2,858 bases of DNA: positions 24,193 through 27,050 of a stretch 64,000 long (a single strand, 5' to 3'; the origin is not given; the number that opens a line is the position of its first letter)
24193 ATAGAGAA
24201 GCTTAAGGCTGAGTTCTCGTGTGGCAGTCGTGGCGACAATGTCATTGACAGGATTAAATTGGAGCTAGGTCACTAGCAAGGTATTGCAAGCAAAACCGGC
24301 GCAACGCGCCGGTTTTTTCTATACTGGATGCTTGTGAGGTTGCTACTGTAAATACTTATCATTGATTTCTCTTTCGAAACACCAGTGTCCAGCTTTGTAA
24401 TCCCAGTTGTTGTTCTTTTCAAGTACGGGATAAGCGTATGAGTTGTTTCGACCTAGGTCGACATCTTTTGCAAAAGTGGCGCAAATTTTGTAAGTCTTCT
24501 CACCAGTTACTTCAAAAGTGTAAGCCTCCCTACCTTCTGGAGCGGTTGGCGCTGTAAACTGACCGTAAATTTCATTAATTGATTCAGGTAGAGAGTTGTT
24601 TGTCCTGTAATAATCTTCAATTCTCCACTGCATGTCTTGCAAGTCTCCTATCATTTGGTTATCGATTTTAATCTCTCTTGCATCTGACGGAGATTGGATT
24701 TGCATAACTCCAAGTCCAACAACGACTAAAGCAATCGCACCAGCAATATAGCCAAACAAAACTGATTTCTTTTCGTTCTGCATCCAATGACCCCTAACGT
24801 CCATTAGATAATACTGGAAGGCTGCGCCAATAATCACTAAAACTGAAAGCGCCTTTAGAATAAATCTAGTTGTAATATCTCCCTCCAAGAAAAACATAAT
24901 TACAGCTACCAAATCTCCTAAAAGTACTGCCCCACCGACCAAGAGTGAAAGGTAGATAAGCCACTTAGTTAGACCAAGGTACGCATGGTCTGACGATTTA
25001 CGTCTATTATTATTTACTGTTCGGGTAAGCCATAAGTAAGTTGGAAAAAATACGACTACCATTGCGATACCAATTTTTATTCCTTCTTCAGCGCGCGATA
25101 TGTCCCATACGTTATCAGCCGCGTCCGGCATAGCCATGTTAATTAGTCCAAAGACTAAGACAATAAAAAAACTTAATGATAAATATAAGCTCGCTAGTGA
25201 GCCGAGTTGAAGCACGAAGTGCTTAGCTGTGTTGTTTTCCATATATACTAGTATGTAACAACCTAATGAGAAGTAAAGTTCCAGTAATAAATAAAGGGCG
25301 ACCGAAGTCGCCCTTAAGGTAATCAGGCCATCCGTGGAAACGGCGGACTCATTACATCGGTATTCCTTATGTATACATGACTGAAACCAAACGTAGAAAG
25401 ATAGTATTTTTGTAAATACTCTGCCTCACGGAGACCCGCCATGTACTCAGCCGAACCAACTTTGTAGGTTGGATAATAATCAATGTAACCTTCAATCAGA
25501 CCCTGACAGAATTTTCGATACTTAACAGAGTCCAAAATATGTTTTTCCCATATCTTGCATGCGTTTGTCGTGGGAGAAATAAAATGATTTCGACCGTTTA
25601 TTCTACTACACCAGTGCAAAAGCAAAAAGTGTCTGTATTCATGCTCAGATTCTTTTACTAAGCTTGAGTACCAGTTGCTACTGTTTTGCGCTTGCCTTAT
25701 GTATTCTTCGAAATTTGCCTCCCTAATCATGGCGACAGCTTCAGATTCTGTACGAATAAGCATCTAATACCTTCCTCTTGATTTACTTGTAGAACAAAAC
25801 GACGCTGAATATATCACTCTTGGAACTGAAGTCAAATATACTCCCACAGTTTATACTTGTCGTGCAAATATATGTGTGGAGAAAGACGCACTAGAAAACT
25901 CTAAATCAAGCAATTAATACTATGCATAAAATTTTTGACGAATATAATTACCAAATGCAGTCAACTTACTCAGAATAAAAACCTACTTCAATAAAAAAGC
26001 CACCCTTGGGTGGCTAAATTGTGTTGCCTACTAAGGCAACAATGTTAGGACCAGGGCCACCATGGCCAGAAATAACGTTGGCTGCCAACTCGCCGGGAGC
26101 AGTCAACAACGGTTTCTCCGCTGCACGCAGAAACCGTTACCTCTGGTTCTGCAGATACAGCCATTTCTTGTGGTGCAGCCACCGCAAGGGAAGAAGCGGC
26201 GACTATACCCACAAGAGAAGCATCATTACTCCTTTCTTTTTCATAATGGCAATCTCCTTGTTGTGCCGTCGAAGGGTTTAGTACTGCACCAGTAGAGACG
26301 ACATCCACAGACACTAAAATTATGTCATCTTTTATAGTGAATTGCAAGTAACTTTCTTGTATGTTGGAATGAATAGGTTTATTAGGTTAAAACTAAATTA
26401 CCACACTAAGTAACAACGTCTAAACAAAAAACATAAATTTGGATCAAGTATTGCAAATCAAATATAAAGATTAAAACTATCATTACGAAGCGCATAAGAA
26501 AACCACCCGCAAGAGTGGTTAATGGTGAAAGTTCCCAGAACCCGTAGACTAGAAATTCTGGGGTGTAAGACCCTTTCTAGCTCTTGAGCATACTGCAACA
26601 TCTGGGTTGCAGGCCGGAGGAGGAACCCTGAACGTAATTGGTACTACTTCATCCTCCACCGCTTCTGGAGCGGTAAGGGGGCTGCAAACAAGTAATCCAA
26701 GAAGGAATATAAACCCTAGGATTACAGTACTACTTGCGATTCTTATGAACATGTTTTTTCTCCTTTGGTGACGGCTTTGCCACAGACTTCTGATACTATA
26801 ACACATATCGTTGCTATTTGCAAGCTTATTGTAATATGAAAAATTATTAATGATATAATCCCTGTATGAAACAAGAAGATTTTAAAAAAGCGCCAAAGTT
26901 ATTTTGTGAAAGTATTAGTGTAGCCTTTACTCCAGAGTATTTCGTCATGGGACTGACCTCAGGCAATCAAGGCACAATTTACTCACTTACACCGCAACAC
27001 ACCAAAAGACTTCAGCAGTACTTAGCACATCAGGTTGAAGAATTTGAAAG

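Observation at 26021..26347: GC-rich islet with a frame-disturbed paralogue ending in the indolicidin-like motif FWPWWPW, plus a latent Cys-rich frame and a 10-bp perfect hairpin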

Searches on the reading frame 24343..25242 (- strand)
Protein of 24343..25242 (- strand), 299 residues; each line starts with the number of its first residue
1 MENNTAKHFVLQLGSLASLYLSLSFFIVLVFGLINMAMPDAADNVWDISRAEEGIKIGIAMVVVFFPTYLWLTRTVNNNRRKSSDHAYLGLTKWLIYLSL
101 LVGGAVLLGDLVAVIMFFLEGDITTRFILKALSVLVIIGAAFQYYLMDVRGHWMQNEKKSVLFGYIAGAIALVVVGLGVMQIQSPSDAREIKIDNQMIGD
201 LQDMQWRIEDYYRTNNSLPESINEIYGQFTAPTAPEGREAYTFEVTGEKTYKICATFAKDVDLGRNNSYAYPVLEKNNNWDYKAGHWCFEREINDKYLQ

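Call 27: search_protein_families(library=pfam, proteins=[window:24343-25242:-], max_evalue=0.1)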
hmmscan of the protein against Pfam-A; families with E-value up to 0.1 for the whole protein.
window:24343-25242:- (299 aa): 3 families
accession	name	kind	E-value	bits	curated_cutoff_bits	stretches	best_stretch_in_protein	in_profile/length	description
PF18920.5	DUF5671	-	9.4e-15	55.1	28.4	1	10-139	3-126/132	Domain of unknown function (DUF5671)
PF13624.11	SurA_N_3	-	0.017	15.4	27.2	1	153-211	4-61/162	SurA-like N-terminal domain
PF06409.17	NPIP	-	0.088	13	27.5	0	188-215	127-154/207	Nuclear pore complex interacting protein (NPIP)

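Call 60: find_encoding_contigs(protein=window:24343-25242:-, flank=3000, max_places=10)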
Protein window:24343-25242:- (299 aa): 1 contig read that carries it; 1 place shown.
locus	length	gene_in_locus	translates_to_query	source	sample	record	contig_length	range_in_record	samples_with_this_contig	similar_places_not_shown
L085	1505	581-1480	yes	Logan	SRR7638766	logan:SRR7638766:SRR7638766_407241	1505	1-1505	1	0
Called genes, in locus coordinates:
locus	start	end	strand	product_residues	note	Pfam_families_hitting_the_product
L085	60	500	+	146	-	-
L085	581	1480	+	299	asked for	PF18920:DUF5671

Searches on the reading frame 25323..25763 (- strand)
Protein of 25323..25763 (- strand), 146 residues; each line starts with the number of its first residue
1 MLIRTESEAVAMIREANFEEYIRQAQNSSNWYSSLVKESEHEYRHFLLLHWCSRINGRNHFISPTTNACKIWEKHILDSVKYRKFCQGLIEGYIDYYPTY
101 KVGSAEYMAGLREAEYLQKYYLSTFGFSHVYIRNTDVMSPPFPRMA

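Call 25: find_related_loci(query=window:25323-25763:-, collection=metagenome_contigs, flank=6000)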
Query window:25323-25763:- (146 aa) in metagenome_contigs; peptide patterns used: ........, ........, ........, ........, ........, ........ (x = any residue, [..] = any of these).
96 stretches matched a pattern, but none encodes a relative of the query by tblastn (E <= 1e-3).

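Call 27: search_protein_families(library=pfam, proteins=[window:25323-25763:-], max_evalue=0.1)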
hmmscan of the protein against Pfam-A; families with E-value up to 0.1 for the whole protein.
window:25323-25763:- (146 aa): 0 families

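Call 45: find_encoding_contigs(protein=window:25323-25763:-, flank=3000, max_places=10)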
Protein window:25323-25763:- (146 aa): 4 contigs read that carry it; 4 places shown.
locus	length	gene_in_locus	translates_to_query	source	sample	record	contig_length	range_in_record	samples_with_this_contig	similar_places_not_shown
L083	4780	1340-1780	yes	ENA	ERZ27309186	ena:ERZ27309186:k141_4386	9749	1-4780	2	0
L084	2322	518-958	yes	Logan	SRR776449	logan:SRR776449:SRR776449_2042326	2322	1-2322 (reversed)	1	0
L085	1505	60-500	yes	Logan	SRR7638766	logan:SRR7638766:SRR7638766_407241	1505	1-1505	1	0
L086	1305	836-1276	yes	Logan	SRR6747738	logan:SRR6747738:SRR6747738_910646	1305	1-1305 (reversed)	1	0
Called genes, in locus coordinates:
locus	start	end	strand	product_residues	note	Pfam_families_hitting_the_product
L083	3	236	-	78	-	?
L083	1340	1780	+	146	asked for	-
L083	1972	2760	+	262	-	PF18920:DUF5671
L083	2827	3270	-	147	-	-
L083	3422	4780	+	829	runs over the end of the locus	PF00133:tRNA-synt_1, PF09334:tRNA-synt_1g, PF13603:tRNA-synt_1_2, PF00133:tRNA-synt_1, PF08264:Anticodon_1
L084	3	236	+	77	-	?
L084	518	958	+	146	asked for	-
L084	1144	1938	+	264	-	PF18920:DUF5671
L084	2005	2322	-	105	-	?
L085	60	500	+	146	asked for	-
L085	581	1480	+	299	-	PF18920:DUF5671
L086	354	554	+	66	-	-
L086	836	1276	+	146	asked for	-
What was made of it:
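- Tried and rejected: Exact-protein look-up of g146 succeeded instead (call 45).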

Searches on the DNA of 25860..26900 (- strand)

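Call 53: search_rna_families(source=window, start=25900, end=26900, threshold=evalue, max_evalue=1)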
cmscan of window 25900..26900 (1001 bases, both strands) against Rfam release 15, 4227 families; matches with E-value up to 1: 3.
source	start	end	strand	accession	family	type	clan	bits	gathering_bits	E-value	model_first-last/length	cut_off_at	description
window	25931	26022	-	RF02900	AaHKsRNA82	Gene; sRNA;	-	26.6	51.4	0.12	1-81/81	no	Aggregatibacter sRNA 82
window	25990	26055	-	RF01859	Phe_leader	Cis-reg; leader;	-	23.8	55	0.22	1-125/125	no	Phenylalanine leader peptide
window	25994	26047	-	RF00078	MicA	Gene; sRNA;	-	23.2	41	0.53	18-75/75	no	MicA sRNA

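Call 65: search_dna_similar(query=window:25860-26850:-, collection=plasmids, mode=distant, max_rows=5)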
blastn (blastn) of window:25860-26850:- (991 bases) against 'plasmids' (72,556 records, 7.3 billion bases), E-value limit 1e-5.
No match.

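Call 66: search_dna_similar(query=window:25860-26850:-, collection=phages, mode=distant, max_rows=5)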
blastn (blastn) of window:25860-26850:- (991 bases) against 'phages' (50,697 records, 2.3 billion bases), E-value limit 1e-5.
No match.

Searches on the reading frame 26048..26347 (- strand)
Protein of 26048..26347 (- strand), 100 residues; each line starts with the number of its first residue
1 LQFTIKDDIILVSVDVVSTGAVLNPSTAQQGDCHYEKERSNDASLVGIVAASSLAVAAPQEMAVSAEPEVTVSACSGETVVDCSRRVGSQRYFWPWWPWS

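Call 27: search_protein_families(library=pfam, proteins=[window:26048-26347:-], max_evalue=0.1)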
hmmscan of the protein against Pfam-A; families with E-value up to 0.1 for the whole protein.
window:26048-26347:- (100 aa): 0 families

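Call 35: search_protein_representatives(protein=window:26048-26347:-)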
Query: 100 residues. Proteins with E-value up to 0.001 (for the whole library): 2; up to 1e-10: 1; up to 1e-30: 1. The best 2 are listed.
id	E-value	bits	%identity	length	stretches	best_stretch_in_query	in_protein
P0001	2.5e-52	191.1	100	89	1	12-100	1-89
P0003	1.9e-04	37.6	32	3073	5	7-55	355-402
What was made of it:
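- On Cathelicidin / indolicidin: A Pfam scan of the frame-A product found no family (call 27). phmmer found no relatives (call 35).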

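Call 37: search_protein_families(library=pfam, proteins=[P0003], max_evalue=0.001)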
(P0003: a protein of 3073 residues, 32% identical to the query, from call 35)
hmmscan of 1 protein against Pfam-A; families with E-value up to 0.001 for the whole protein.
P0003 (3073 aa): 1 family
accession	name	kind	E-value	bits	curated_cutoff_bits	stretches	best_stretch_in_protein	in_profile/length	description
PF11300.13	DUF3102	-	5.3e-06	27.1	24.4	0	324-364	84-124/129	Protein of unknown function (DUF3102)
